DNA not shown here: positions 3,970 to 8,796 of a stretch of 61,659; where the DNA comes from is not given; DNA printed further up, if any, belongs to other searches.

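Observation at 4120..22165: Three adjacent giant anchored surface proteins built from a shared, unassigned ~80-90-aa module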

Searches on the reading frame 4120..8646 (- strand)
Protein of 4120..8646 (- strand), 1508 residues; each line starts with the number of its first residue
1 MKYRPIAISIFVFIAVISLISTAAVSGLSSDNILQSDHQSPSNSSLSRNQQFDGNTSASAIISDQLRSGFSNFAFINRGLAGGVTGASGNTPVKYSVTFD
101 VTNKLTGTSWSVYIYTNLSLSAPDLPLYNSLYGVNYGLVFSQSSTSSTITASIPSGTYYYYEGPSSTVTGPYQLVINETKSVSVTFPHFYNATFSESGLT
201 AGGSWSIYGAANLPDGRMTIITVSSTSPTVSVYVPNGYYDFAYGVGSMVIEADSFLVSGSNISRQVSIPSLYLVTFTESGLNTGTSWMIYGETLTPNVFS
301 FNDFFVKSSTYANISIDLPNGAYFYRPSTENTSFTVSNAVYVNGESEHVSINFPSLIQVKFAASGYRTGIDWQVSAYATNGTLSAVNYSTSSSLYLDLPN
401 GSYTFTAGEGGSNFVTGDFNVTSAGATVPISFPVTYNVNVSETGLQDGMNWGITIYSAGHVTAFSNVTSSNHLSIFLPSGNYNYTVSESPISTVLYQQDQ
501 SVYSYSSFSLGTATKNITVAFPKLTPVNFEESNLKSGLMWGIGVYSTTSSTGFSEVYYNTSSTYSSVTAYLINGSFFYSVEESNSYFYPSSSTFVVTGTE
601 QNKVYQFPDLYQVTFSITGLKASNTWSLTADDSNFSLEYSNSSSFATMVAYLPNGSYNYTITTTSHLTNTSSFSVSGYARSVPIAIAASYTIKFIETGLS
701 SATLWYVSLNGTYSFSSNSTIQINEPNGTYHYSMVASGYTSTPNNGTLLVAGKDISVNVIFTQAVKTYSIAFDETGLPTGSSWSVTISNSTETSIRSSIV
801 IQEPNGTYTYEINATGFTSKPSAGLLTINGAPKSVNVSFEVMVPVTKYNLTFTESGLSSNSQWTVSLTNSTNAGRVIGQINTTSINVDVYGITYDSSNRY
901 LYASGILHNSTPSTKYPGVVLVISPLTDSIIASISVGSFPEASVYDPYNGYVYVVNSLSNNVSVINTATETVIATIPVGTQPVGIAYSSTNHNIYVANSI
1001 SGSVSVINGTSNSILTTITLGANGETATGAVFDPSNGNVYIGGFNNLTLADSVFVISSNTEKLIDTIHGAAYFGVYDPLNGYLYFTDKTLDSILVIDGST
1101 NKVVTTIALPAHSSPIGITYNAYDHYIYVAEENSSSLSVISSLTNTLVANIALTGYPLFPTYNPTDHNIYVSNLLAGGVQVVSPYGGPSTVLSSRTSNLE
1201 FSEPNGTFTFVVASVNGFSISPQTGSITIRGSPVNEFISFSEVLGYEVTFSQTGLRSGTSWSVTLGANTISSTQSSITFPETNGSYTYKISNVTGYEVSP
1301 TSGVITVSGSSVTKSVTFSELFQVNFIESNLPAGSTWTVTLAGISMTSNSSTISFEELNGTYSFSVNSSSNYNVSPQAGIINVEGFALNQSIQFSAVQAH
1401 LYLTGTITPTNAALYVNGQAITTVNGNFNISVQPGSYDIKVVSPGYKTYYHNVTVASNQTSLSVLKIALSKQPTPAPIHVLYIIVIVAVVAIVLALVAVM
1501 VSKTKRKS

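Call 6: search_protein_families(library=pfam, proteins=[window:4120-8646:-], max_evalue=0.1)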
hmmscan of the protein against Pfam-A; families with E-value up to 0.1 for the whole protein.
window:4120-8646:- (1508 aa): 4 families
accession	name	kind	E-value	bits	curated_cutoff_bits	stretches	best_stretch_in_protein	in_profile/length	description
PF13620.12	CarboxypepD_reg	-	1.6e-06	28.8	32.3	1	1407-1461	19-75/82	Carboxypeptidase regulatory-like domain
PF08308.17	PEGA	-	2.1e-06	28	20.8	1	1408-1460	9-60/71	PEGA domain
PF21783.3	YNCE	-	7e-06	26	27.1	1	950-1016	40-106/339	YNCE-like beta-propeller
PF13715.12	CarbopepD_reg_2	-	0.00086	19.7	32.2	1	1420-1461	28-70/88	CarboxypepD_reg-like domain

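Call 7: search_protein_families(library=ncbifam, proteins=[window:4120-8646:-], max_evalue=0.1)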
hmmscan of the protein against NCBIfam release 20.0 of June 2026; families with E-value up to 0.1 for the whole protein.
window:4120-8646:- (1508 aa): 8 families
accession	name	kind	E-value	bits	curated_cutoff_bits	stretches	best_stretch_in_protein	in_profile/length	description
TIGR02276.1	beta_rpt_yvtn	repeat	1.6e-30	104.8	27.85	4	947-988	1-42/42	beta-propeller repeat protein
TIGR03866.1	PQQ_ABC_repeats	subfamily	2e-19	69.8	287.3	2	950-1067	11-121/310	PQQ-dependent catabolism-associated beta-propeller protein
NF052280.1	7_blade_YncE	equivalog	5.6e-19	68.1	400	2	976-1182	71-284/338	7-bladed beta-propeller protein YncE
NF052340.1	hydrazine_beta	equivalog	2.9e-13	49.6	560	2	920-1025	57-164/372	hydrazine synthase subunit beta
NF052342.1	hydrazine_BC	exception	1.1e-09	37.1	1250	1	928-1020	71-165/690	hydrazine synthase subunit beta-gamma fusion subunit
NF052460.1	L-NosZ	equivalog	3.2e-08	32.5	700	2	889-1036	89-227/480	clade III lactonase-type nitrous-oxide reductase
NF048007.1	MmpL3Stblzr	equivalog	4.7e-07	29.3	600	1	893-1011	223-338/366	MmpL3/TtfA transport complex stabilizer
TIGR03907.1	QH_beta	equivalog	0.00044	19.5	223.2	0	1090-1140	10-60/338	quinohemoprotein amine dehydrogenase subunit beta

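Call 35: find_encoding_contigs(protein=window:4120-8646:-, flank=10000, max_places=6)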
Protein window:4120-8646:- (1508 aa): no gene with exactly this product is on record in the collection.

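Call 36: find_homologous_proteins(query=window:4120-8646:-, max_evalue=1e-10)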
Query window:4120-8646:- (1508 aa): 194 proteins with E <= 1e-10 among 8000 candidates; the best 120 are listed.
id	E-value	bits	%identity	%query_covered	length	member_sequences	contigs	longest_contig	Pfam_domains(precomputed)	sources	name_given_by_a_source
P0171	0.0e+0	3188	100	100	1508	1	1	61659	PF08308.18,PF21783.3,PF13620.13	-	-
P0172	0.0e+0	2617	81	100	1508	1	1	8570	PF08308.18,PF13620.13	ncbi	-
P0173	0.0e+0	1924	61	100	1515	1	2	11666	-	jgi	jgi:YVTN family beta-propeller protein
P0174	0.0e+0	1886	63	92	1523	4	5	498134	PF08308.18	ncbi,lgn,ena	-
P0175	0.0e+0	1882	62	93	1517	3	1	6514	PF08308.18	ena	-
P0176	0.0e+0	1864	59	98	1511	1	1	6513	PF08308.18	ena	-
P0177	0.0e+0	1802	60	92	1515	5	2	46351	PF08308.18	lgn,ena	-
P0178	0.0e+0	1799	60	94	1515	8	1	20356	-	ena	-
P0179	0.0e+0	1763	59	92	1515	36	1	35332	PF08308.18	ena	-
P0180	0.0e+0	1728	55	98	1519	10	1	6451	PF21783.3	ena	-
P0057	0.0e+0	1727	58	92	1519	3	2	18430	PF08308.18,PF13620.13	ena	-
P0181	0.0e+0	1675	60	87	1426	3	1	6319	-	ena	-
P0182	0.0e+0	1649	56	92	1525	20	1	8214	-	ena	-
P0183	0.0e+0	1626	52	100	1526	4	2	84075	-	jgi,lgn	jgi:YVTN family beta-propeller protein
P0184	0.0e+0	1490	48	100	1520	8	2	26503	PF08308.18,PF13620.13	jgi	-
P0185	0.0e+0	1164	29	52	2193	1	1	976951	PF22898.3,PF13547.13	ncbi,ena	-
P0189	1.2e-178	615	27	52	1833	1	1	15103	PF10282.16,PF25174.2,PF18998.7,PF21783.3,PF24684.2,PF01436.28,PF08450.19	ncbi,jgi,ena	-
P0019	3.8e-166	573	30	52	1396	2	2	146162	PF23157.2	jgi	jgi:hypothetical protein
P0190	9.1e-157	542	29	52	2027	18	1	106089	PF06742.17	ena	-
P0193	6.5e-142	493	29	42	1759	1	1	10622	PF10282.16,PF25174.2,PF18998.7,PF21783.3,PF01436.28,PF08450.19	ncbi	-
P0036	8.3e-123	430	30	48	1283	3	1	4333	PF10282.16,PF14509.13,PF18998.7,PF01436.28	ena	-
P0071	6.2e-122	427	31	45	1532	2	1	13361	PF09286.17,PF23157.2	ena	-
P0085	2.1e-120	422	31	43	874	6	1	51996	PF22898.3,PF23157.2,PF16537.12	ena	-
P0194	1.2e-117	413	30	52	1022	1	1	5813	PF18998.7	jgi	-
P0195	8.4e-116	406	31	45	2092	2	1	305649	PF05317.17,PF08308.18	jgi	jgi:Thermopsin/Periplasmic copper-binding protein (NosD)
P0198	3.3e-114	401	31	16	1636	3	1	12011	PF18998.7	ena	-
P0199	6.4e-111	390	32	41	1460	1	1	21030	PF18998.7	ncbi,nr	ncbi:MAG: hypothetical protein M1411_06225 [Candidatus Thermoplasmatota archaeon]|nr:hypothetical pr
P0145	2.0e-110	389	31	38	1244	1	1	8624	PF13715.13,PF08308.18,PF13620.13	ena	-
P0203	9.3e-102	360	27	52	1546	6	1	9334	PF13715.13,PF18998.7,PF13620.13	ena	-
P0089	2.0e-98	349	29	54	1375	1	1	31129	PF04185.20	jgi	jgi:phospholipase C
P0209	2.2e-96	342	30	46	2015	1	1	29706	PF05317.17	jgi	jgi:hypothetical protein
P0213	1.4e-95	339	32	35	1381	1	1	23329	PF18998.7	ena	-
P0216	1.9e-93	332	31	35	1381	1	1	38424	PF18998.7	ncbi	-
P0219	2.2e-90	322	46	13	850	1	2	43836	PF19407.6,PF06742.17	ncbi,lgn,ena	-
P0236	1.4e-76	276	31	42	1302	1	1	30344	PF18998.7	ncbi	-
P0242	4.1e-73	265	29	34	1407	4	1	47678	PF09286.17,PF00082.28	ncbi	ncbi:MAG: protease pro-enzyme activation domain-containing protein [Thermoplasmata archaeon]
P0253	5.7e-69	251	36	17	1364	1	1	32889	PF07495.20,PF15418.13,PF22352.3,PF00801.27,PF18981.7,PF13473.13,PF06832.19,PF19077.7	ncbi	-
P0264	1.3e-63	233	36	17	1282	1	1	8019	PF05317.17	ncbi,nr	ncbi:MAG: thermopsin family protease [Thermoplasmata archaeon]|nr:thermopsin family protease [Thermo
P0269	6.3e-62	228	34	12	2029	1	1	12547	PF22352.3,PF00801.27,PF13573.13,PF13927.13,PF18998.7,PF18911.7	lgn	-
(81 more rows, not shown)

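Call 37: search_protein_families(library=pfam, proteins=[P0194, P0199, P0195, P0264, P0242], max_evalue=0.01)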
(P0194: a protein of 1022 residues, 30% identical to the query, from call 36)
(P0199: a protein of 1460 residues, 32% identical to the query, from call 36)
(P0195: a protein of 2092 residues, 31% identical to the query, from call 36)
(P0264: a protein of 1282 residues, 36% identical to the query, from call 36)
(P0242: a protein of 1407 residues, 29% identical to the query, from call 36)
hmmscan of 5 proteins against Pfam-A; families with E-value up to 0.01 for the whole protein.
P0194 (1022 aa): 3 families
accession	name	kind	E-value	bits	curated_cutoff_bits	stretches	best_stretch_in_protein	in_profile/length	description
PF18998.6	Flg_new_2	-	2.7e-05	24.5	23.6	1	356-419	7-69/73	Divergent InlB B-repeat domain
PF22850.1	CATSPERD-E_C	-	0.0029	17.6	27.4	0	534-658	65-191/215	CATSPERD/E C-terminal domain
PF08502.15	LeuA_dimer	-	0.003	17.9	24.9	0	388-450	50-108/131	LeuA allosteric (dimerisation) domain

P0199 (1460 aa): 1 family
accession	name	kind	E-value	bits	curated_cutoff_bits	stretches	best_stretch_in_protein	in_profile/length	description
PF18998.6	Flg_new_2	-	8.9e-12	45.3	23.6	1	574-640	5-70/73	Divergent InlB B-repeat domain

P0195 (2092 aa): 4 families
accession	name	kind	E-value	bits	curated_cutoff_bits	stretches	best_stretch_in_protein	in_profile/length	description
PF05317.16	Thermopsin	-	1.2e-31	110.5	25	1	120-417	5-254/256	Thermopsin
PF08308.17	PEGA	-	1.6e-05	25.2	20.8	0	506-544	29-69/71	PEGA domain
PF22058.2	X25_BaPul_like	-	3.9e-05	24.1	27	0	1628-1671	24-61/87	Pullulanase X25 domain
PF21653.3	pulA_all-beta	-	0.0013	18.7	26.7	0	2013-2029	43-59/60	Pullulanase, all-beta domain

P0264 (1282 aa): 3 families
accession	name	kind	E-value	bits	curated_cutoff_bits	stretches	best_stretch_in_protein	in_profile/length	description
PF05317.16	Thermopsin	-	2.8e-46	158.5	25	1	128-391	11-255/256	Thermopsin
PF23157.1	DUF7055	-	0.002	18.2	27.6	0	874-898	27-51/66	Domain of unknown function (DUF7055)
PF06742.16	DUF1214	-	0.0086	17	25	0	975-999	18-42/112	Protein of unknown function (DUF1214)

P0242 (1407 aa): 3 families
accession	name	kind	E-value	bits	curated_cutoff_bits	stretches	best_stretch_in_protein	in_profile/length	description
PF09286.16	Pro-kuma_activ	-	4.7e-22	79.2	23.5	1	52-193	3-142/143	Pro-kumamolisin, activation domain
PF00082.27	Peptidase_S8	-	2.8e-06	27.3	21.8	1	369-554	108-251/288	Subtilase family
PF17410.7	Stevor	-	0.00043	20.4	25.4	1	1307-1402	177-271/275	Subtelomeric Variable Open Reading frame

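Call 39: search_protein_families(library=pfam, proteins=[P0185, P0190, P0219], max_evalue=0.01)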
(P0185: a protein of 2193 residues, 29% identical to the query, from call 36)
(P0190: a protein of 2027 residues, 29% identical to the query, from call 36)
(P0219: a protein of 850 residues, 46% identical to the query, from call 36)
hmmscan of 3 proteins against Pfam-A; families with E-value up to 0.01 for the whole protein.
P0185 (2193 aa): 2 families
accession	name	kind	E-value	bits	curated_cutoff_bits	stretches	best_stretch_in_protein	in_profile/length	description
PF22898.2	NOMO1-like_1st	-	1.9e-08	34.7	27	0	165-191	46-72/85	BOS complex subunit NOMO1-like, first beta sandwich domain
PF13547.12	GTA_TIM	-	4.4e-06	26.7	27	0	1794-1845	169-218/299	GTA TIM-barrel-like domain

P0190 (2027 aa): 4 families
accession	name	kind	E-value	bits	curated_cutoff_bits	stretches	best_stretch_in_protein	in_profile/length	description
PF06742.16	DUF1214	-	9.8e-07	29.7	25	0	1363-1401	21-59/112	Protein of unknown function (DUF1214)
PF19407.5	DUF5979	-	0.001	20.1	25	0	1155-1220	16-83/104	Domain of unknown function (DUF5979)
PF23157.1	DUF7055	-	0.0012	19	27.6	0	1173-1203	27-57/66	Domain of unknown function (DUF7055)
PF02427.23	PSI_PsaE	-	0.0017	18.4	27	0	1618-1643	20-45/60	Photosystem I reaction centre subunit IV / PsaE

P0219 (850 aa): 2 families
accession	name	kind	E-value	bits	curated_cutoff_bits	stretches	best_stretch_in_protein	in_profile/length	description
PF06742.16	DUF1214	-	8.3e-07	30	25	0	69-97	19-47/112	Protein of unknown function (DUF1214)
PF19407.5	DUF5979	-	6.5e-06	27.2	25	0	108-187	17-94/104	Domain of unknown function (DUF5979)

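Call 48: find_encoding_contigs(protein=P0174, flank=10000, max_places=3)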
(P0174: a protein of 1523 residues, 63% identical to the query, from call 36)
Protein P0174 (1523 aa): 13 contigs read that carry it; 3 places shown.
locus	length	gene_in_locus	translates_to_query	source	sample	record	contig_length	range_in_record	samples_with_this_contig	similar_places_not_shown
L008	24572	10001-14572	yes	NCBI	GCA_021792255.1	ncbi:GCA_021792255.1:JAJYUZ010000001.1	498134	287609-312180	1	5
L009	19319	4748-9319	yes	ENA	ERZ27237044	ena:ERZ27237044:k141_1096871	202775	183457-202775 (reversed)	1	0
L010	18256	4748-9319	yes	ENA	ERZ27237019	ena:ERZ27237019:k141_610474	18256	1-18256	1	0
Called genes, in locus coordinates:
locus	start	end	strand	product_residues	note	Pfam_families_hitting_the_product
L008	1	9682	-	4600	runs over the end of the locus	PF13927:Ig_3 (faint), PF16820:PKD_3 (faint), PF08329:ChitinaseA_N (faint), PF07679:I-set (faint), PF19081:Ig_7, PF00801:PKD (weak), PF18911:PKD_4 (weak)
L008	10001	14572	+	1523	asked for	PF08308:PEGA (weak)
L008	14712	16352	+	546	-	PF02129:Peptidase_S15, PF08530:PepX_C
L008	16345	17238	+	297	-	-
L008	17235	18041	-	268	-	PF01875:Memo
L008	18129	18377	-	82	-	-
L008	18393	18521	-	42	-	-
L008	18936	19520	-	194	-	PF00318:Ribosomal_S2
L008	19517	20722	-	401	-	PF03952:Enolase_N, PF00113:Enolase_C, PF13378:MR_MLE_C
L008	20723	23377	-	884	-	PF01326:PPDK_N, PF00391:PEP-utilizers, PF02896:PEP-utilizers_C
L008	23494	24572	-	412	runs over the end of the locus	PF03463:eRF1_1, PF18854:baeRF_family10, PF03464:eRF1_2, PF18859:acVLRF1, PF03465:eRF1_3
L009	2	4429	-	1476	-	?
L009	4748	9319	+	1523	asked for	PF08308:PEGA (weak)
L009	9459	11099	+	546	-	PF02129:Peptidase_S15, PF08530:PepX_C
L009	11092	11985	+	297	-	-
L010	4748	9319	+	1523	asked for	PF08308:PEGA (weak)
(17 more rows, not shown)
